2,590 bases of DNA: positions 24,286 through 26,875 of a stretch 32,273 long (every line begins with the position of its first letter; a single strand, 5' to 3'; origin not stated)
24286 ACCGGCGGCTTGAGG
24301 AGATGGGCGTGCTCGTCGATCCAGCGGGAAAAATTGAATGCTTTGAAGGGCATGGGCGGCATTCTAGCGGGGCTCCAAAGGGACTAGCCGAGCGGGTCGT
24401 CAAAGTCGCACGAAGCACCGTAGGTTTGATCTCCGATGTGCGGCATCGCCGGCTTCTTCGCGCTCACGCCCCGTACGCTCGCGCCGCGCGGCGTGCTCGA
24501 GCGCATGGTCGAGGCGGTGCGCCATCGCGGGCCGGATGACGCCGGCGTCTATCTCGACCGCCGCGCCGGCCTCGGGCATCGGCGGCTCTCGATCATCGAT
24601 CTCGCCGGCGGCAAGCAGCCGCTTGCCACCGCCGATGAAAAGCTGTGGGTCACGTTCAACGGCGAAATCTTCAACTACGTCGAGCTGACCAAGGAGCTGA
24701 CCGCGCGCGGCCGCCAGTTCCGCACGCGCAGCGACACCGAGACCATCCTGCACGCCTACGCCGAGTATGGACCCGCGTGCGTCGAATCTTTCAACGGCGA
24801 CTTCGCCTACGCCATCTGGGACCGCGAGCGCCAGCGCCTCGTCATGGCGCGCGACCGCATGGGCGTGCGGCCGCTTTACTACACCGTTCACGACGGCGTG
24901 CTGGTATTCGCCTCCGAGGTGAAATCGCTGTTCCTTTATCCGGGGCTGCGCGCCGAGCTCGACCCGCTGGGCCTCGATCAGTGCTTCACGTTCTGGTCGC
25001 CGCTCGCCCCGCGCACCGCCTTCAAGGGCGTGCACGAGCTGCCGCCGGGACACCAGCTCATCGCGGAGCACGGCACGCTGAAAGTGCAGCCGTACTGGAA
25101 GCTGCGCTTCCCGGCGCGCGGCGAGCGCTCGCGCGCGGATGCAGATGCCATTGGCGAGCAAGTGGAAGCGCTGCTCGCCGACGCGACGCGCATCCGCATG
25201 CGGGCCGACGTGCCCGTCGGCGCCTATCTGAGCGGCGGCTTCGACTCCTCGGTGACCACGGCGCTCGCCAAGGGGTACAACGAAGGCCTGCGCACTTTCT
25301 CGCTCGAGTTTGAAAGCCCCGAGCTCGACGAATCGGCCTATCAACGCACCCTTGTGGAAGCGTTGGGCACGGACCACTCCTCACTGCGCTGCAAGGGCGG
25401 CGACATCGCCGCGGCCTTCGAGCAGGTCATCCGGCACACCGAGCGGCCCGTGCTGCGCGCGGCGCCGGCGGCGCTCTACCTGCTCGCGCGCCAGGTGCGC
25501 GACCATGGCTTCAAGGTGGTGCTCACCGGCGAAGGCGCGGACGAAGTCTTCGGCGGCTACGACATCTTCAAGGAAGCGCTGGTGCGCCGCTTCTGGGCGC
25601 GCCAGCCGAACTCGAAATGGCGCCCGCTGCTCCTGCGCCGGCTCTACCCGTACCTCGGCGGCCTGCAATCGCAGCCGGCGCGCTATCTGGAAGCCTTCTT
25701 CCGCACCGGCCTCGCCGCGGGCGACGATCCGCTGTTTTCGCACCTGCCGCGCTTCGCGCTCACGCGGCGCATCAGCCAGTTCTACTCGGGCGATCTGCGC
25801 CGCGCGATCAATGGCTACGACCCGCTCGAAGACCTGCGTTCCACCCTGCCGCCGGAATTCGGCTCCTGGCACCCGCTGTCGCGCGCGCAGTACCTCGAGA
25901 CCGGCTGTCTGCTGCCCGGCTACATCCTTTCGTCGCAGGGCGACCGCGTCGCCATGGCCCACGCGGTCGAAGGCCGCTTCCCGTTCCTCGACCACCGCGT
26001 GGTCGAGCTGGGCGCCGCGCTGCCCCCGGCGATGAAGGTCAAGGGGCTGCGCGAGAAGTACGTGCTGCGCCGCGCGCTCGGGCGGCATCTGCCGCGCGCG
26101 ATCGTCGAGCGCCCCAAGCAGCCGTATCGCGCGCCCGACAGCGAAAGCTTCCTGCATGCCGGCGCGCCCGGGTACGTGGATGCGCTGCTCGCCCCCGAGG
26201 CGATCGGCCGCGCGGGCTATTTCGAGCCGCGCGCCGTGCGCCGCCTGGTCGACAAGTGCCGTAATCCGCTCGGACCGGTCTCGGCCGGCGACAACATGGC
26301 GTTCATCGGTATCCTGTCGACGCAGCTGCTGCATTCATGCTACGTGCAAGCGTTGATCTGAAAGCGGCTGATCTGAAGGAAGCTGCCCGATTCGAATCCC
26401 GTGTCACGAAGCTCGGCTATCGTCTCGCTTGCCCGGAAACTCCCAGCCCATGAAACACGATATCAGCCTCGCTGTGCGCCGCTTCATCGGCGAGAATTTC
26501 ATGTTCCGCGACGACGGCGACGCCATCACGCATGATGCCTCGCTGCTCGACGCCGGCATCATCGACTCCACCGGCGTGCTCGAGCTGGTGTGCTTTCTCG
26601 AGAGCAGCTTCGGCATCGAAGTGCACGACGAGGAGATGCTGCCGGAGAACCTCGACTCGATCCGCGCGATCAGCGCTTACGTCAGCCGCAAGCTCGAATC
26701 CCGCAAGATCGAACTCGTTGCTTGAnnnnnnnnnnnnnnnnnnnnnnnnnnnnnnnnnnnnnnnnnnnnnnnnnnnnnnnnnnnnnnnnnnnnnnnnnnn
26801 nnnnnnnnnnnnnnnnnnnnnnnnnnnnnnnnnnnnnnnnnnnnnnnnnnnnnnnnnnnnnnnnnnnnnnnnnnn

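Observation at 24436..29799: AsnB amidotransferase + carrier protein + adenylating ligase + NadE-like ATP-PPase + hexapeptide acyltransferase cassette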

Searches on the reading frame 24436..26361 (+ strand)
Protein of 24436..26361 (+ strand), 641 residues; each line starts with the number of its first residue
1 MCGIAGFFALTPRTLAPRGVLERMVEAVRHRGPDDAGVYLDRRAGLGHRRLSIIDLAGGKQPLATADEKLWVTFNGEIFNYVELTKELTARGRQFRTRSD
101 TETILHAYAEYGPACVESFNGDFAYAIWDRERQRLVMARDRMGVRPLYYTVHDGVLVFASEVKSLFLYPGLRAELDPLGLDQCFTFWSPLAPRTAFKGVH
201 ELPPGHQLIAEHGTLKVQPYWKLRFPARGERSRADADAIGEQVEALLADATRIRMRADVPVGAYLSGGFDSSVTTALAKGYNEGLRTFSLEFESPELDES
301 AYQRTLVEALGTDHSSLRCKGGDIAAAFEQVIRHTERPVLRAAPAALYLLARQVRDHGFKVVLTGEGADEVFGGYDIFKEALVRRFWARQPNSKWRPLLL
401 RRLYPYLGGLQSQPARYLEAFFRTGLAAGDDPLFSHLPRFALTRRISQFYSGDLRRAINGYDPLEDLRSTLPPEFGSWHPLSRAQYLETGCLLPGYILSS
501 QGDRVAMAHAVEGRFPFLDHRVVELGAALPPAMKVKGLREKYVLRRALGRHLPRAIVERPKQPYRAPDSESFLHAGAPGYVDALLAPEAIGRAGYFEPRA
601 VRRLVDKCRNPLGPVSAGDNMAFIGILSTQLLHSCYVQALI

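Call 4: search_protein_families(library=ncbifam, proteins=[window:24436-26361:+], max_evalue=0.001)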
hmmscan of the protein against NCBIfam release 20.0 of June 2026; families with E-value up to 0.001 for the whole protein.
window:24436-26361:+ (641 aa): 9 families
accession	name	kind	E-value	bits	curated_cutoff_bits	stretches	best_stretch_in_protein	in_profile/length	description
TIGR01536.1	asn_synth_AEB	equivalog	1.8e-149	499.1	267.1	1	2-564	1-517/517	asparagine synthase (glutamine-hydrolyzing)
TIGR03108.1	eps_aminotran_1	hypoth_equivalog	8.3e-137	457.5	816.9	1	1-608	1-604/628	XrtA/PEP-CTERM system amidotransferase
TIGR03104.1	trio_amidotrans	equivalog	4.9e-110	368.5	570.1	2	1-378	1-383/589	N-acetylglutaminylglutamine amidotransferase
NF006949.0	PRK09431.1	equivalog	1.1e-96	324.5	499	3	1-166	1-166/554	asparagine synthase B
NF033535.1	lass_lactam_cya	exception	2.1e-81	274.4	525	2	1-388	1-393/668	lasso peptide isopeptide bond-forming cyclase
NF033561.1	macrolact_Ik_Al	subfamily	9.5e-21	74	300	1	124-384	82-343/561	albusnodin/ikarugamycin family macrolactam cyclase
TIGR01134.1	purF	equivalog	1.9e-11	44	350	1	41-163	63-197/432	amidophosphoribosyltransferase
NF001484.0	PRK00331.1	subfamily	3e-08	32.5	381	1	62-166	87-199/601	isomerizing glutamine--fructose-6-phosphate transaminase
TIGR01135.1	glmS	equivalog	2.6e-07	29.5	418.05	1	62-166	86-198/607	glutamine--fructose-6-phosphate transaminase (isomerizing)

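Call 5: search_protein_families(library=pfam, proteins=[window:24436-26361:+], max_evalue=0.001)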
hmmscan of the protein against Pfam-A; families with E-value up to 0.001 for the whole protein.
window:24436-26361:+ (641 aa): 4 families
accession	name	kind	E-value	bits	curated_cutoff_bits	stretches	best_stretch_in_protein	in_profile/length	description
PF00733.27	Asn_synthase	-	2e-91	307.8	21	1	243-610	2-333/354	Asparagine synthase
PF13537.11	GATase_7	-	2.3e-46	157.2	25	1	48-165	1-121/123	Glutamine amidotransferase domain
PF13522.11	GATase_6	-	2.4e-43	147.7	27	1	33-161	1-130/130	Glutamine amidotransferase domain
PF12481.13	DUF3700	-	0.00019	21.4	27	1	105-162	108-173/228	Aluminium induced protein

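Call 60: search_solved_structures(query=window:24436-26361:+, max_evalue=1e-10)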
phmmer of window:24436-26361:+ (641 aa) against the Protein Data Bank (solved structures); distinct sequences matched with E-value up to 1e-10: 6.
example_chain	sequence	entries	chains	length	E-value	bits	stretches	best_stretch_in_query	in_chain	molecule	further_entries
7ylz_A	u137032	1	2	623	1.6e-68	235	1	1-391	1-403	hydroxyamidotransferase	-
1ct9_A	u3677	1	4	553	2.8e-48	168.1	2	22-166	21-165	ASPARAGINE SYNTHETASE B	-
6gq3_A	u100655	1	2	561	2.5e-33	118.7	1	27-166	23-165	Asparagine synthetase [glutamine-hydrolyzing]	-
8sue_A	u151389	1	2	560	3.5e-33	118.2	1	28-166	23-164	Asparagine synthetase [glutamine-hydrolyzing]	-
9b6c_A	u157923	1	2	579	5.2e-32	114.3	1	28-166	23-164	Asparagine synthetase [glutamine-hydrolyzing]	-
1jgt_A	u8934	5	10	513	3.9e-11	45.4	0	74-375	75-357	BETA-LACTAM SYNTHETASE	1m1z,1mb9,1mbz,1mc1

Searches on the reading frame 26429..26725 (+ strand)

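Call 4: search_protein_families(library=ncbifam, proteins=[window:26429-26725:+], max_evalue=0.001)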
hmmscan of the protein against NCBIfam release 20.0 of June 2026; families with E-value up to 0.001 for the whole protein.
window:26429-26725:+ (98 aa): 13 families
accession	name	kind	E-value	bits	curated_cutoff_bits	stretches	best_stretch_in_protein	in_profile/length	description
NF052616.1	ACP_for_OlsHI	equivalog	4.2e-14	52.7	130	1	11-89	3-81/83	ornithine lipid biosynthesis acyl carrier protein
NF058660.1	cispen_ACP_AmcB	equivalog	8.1e-12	45.2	80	1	16-88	6-78/80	cispentacin biosynthesis acyl carrier protein AmcB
NF002148.0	PRK00982.1-2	subfamily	4.6e-07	29.6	71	1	29-88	20-77/79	acyl carrier protein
NF002150.0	PRK00982.1-4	subfamily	1e-06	28.9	66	1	12-88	6-78/80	acyl carrier protein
NF005480.0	PRK07081.1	equivalog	7e-06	25.9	72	1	15-87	4-75/83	acyl carrier protein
NF002149.0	PRK00982.1-3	equivalog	8.8e-06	25.6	106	1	11-87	3-75/78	acyl carrier protein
NF003464.0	PRK05087.1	equivalog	1.3e-05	25.2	68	1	34-74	23-63/78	D-alanine--poly(phosphoribitol) ligase subunit DltC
TIGR00517.1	acyl_carrier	equivalog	5.5e-05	23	70.45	1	15-85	7-73/77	acyl carrier protein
NF009104.0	PRK12449.1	equivalog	7e-05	22.7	70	1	32-89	24-79/80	acyl carrier protein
NF006031.0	PRK08172.1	equivalog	0.00016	22.2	76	1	8-92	1-81/82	acyl carrier protein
NF040636.1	AcpM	exception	0.00043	20.2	146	1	31-95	23-84/93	meromycolate extension acyl carrier protein AcpM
NF002151.0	PRK00982.1-5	equivalog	0.00057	20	92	1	28-85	18-73/78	acyl carrier protein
NF005798.0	PRK07639.1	equivalog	0.00076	19.9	100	1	34-89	27-82/91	petrobactin biosynthesis protein AsbD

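Call 5: search_protein_families(library=pfam, proteins=[window:26429-26725:+], max_evalue=0.001)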
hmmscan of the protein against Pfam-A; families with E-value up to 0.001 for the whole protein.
window:26429-26725:+ (98 aa): 1 family
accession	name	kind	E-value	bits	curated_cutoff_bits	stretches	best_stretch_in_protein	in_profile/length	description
PF00550.31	PP-binding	-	0.00024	21.7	20.8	1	29-85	14-67/67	Phosphopantetheine attachment site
